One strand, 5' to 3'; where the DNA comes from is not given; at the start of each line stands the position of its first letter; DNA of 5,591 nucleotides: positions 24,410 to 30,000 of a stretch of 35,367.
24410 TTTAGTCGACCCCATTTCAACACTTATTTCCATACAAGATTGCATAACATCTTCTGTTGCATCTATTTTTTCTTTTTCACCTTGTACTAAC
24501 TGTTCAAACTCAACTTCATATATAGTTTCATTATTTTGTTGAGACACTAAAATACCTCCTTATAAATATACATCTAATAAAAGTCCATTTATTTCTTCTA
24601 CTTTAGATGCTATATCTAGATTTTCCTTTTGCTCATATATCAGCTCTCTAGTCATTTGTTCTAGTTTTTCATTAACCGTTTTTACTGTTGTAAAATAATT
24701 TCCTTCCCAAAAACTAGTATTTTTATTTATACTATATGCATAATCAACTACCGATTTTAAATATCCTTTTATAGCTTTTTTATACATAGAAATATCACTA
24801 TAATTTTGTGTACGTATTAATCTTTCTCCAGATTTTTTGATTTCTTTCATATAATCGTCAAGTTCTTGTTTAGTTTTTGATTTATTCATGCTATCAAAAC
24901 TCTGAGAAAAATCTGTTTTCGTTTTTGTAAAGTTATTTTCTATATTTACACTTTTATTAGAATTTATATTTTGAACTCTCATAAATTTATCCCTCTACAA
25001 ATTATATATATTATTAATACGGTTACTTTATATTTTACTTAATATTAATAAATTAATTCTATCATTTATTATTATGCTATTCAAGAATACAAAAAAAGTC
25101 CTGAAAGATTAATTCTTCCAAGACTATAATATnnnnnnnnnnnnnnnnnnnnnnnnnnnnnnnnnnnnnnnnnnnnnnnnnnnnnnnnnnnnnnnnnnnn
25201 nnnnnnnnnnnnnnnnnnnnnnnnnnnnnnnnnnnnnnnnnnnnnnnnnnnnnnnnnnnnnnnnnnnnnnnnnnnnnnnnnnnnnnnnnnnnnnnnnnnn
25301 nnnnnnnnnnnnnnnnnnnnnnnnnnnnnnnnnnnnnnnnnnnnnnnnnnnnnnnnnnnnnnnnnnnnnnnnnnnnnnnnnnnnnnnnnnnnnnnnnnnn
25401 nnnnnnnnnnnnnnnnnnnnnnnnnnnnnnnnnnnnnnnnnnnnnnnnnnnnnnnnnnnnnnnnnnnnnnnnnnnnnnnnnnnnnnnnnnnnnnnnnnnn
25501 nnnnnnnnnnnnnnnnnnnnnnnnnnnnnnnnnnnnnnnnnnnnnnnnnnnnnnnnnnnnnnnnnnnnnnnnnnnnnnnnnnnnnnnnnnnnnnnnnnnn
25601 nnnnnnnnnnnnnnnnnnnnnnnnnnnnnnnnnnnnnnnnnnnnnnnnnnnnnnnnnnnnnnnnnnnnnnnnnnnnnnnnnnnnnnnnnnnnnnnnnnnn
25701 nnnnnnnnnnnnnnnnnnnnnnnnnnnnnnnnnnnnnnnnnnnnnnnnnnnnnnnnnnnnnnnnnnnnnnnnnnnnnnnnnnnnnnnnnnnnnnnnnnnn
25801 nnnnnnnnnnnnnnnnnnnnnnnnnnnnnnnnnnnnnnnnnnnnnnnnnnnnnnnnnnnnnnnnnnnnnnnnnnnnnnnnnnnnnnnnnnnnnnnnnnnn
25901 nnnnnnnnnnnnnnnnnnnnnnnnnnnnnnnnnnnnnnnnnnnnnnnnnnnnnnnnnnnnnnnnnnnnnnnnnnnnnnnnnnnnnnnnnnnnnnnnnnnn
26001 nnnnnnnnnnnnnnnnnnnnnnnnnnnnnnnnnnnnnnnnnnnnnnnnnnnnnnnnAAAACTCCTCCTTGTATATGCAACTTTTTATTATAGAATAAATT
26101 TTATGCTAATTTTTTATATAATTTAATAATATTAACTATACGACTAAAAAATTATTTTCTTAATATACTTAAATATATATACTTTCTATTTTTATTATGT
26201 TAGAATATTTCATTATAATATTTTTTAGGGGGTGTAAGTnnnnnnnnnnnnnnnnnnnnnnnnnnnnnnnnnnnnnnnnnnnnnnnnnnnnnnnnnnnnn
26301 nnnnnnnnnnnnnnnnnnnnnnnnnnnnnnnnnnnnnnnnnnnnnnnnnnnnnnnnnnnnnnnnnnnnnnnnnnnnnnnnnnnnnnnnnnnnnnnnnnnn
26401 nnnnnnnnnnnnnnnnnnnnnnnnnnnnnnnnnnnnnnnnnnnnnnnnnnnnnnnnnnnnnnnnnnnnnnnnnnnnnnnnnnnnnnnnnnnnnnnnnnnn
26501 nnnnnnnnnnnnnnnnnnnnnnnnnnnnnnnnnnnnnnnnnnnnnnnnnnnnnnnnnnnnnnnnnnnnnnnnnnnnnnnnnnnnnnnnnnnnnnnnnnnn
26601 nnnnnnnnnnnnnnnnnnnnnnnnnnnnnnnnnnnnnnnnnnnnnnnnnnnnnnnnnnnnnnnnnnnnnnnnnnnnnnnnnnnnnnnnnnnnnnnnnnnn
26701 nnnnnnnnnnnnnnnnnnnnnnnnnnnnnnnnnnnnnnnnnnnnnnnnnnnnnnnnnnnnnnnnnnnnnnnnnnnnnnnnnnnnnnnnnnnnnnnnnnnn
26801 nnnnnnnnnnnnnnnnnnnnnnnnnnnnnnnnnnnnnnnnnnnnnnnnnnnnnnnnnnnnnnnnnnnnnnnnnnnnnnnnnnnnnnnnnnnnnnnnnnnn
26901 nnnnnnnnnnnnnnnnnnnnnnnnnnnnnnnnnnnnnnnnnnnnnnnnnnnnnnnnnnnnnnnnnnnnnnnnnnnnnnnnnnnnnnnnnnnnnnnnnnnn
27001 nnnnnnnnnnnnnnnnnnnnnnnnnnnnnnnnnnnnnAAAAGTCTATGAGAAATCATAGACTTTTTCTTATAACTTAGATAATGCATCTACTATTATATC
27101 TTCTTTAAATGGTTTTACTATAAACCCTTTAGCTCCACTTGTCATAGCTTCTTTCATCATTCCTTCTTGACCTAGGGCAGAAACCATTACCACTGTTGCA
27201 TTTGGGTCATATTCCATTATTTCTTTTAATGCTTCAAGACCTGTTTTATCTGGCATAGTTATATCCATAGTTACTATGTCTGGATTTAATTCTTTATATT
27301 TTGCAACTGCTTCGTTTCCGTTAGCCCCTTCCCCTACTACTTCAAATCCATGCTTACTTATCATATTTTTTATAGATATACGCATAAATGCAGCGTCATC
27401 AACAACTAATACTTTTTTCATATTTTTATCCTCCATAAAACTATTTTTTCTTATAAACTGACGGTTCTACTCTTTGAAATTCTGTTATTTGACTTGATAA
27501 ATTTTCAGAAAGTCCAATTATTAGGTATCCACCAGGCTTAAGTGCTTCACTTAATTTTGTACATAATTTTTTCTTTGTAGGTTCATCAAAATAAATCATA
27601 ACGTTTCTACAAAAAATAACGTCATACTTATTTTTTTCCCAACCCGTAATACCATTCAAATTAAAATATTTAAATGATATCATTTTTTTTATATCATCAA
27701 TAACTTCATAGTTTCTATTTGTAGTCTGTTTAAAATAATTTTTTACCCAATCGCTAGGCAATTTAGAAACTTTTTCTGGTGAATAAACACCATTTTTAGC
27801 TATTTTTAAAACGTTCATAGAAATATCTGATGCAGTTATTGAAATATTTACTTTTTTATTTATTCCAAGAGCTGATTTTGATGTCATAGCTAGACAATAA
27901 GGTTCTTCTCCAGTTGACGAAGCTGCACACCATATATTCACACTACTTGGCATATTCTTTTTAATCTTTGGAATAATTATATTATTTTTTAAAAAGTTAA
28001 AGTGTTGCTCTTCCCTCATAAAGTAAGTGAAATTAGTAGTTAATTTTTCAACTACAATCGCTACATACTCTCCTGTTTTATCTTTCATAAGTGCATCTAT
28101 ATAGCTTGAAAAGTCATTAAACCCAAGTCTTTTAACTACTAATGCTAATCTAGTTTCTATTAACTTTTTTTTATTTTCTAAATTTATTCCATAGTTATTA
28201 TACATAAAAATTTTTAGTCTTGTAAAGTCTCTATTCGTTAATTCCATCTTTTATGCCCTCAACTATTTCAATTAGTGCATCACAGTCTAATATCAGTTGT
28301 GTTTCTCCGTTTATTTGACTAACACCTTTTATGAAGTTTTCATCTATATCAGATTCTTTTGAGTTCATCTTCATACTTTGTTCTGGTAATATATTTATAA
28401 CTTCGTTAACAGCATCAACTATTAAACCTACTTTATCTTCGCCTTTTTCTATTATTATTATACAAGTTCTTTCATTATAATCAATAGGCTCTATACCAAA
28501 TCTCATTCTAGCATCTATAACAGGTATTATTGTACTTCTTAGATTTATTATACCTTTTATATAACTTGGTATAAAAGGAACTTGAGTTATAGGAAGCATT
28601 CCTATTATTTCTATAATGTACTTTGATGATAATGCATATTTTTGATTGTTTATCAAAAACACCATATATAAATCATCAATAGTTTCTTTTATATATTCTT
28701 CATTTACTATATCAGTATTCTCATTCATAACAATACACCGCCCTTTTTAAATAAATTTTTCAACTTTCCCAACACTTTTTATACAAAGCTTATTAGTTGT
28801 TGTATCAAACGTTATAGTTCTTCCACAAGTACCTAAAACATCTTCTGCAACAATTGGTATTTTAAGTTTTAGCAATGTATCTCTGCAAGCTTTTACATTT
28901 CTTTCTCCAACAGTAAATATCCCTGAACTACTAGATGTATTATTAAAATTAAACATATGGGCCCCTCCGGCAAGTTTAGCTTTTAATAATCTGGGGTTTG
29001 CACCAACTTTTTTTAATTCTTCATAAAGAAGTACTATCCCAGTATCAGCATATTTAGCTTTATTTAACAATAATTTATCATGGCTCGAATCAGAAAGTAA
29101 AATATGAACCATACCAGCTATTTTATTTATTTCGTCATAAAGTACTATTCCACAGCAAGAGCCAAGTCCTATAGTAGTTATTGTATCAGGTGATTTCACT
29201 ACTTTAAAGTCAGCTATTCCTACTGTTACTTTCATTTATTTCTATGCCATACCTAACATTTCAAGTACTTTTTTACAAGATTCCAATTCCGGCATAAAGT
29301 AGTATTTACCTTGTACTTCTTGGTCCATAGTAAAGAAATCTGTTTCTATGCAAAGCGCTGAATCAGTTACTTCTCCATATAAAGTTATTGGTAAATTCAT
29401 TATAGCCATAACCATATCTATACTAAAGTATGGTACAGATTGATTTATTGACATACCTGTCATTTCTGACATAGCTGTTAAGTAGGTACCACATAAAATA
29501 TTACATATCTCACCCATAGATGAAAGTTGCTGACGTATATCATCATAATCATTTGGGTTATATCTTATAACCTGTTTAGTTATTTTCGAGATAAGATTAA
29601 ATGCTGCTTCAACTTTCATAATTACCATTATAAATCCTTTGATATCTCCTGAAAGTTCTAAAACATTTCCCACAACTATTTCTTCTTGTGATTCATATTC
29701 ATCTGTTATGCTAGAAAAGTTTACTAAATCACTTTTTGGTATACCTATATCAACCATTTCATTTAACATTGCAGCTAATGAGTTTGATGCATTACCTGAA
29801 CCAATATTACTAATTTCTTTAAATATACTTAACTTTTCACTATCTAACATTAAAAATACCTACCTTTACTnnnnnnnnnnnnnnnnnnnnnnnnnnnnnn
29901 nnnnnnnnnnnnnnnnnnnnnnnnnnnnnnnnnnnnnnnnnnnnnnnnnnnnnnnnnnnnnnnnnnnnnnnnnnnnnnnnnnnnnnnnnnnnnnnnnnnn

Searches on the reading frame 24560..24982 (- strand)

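Call 67: search_protein_families(library=pfam, proteins=[window:24560-24982:-], max_evalue=0.001)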
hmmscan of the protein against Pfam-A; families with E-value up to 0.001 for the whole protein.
window:24560-24982:- (140 aa): 1 family
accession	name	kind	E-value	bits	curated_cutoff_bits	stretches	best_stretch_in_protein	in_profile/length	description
PF03885.18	DUF327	-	5.8e-35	120.8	25.8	1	4-139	8-143/143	Protein of unknown function (DUF327)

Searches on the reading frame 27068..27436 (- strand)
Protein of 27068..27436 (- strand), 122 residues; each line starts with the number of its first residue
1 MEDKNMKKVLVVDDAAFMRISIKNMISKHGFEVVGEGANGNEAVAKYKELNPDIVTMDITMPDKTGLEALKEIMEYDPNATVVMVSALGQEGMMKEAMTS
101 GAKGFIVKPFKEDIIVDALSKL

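Call 67: search_protein_families(library=pfam, proteins=[window:27068-27436:-], max_evalue=0.001)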
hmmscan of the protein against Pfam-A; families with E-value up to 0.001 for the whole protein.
window:27068-27436:- (122 aa): 1 family
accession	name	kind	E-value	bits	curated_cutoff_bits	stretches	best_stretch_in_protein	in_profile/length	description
PF00072.30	Response_reg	-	1.1e-28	100.1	30.2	1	9-119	1-110/111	Response regulator receiver domain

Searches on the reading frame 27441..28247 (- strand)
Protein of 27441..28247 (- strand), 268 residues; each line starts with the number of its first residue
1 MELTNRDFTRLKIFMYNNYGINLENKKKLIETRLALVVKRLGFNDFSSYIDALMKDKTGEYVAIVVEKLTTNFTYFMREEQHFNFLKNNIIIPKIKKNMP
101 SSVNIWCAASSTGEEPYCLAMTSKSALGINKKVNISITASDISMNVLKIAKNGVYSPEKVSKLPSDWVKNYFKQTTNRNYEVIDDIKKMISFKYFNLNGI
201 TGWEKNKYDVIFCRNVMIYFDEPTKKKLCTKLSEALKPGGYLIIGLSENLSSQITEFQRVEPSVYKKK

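Call 67: search_protein_families(library=pfam, proteins=[window:27441-28247:-], max_evalue=0.001)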
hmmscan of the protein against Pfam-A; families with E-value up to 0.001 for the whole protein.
window:27441-28247:- (268 aa): 7 families
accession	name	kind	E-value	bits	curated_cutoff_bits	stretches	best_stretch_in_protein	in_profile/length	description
PF01739.24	CheR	-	1.6e-60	204.3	27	1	72-261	1-190/195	CheR methyltransferase, SAM binding domain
PF03705.20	CheR_N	-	1.4e-10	41.1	27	1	7-57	2-53/53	CheR methyltransferase, all-alpha domain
PF13649.12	Methyltransf_25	-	1.7e-05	25.9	27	0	203-240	60-97/97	Methyltransferase domain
PF08242.18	Methyltransf_12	-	4.7e-05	24.5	30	1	196-242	55-98/98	Methyltransferase domain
PF13847.12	Methyltransf_31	-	7e-05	23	27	1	203-255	70-120/145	Methyltransferase domain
PF08241.18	Methyltransf_11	-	7.6e-05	23.7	21.2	0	202-244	55-95/95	Methyltransferase domain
PF13489.12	Methyltransf_23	-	0.00019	21.6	27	1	134-257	44-129/164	Methyltransferase domain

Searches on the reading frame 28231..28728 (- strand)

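Call 67: search_protein_families(library=pfam, proteins=[window:28231-28728:-], max_evalue=0.001)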
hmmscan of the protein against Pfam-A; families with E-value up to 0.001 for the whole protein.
window:28231-28728:- (165 aa): 1 family
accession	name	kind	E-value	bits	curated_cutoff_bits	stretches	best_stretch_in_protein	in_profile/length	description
PF01584.24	CheW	-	1.7e-34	118.9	23.5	1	21-154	2-135/138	CheW-like domain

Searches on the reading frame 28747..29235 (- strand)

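Call 67: search_protein_families(library=pfam, proteins=[window:28747-29235:-], max_evalue=0.001)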
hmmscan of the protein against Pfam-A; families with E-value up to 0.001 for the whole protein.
window:28747-29235:- (162 aa): 1 family
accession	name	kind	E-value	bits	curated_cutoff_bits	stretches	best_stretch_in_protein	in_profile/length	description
PF03975.18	CheD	-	1.5e-31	109.2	25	1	47-153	2-107/108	CheD chemotactic sensory transduction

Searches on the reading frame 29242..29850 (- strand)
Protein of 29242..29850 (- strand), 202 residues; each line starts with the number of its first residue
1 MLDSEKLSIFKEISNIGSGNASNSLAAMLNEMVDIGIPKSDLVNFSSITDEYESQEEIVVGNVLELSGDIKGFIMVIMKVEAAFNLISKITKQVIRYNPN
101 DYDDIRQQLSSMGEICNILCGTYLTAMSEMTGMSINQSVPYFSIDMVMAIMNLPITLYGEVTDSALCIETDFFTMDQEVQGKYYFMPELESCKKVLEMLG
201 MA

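Call 67: search_protein_families(library=pfam, proteins=[window:29242-29850:-], max_evalue=0.001)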
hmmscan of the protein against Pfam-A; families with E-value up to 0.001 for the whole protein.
window:29242-29850:- (202 aa): 2 families
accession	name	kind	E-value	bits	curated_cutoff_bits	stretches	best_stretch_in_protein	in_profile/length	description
PF04509.17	CheC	-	1e-12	48.2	22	2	112-143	6-37/38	CheC-like family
PF13690.11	CheX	-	1.1e-08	35.4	27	1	63-142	4-72/94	Chemotaxis phosphatase CheX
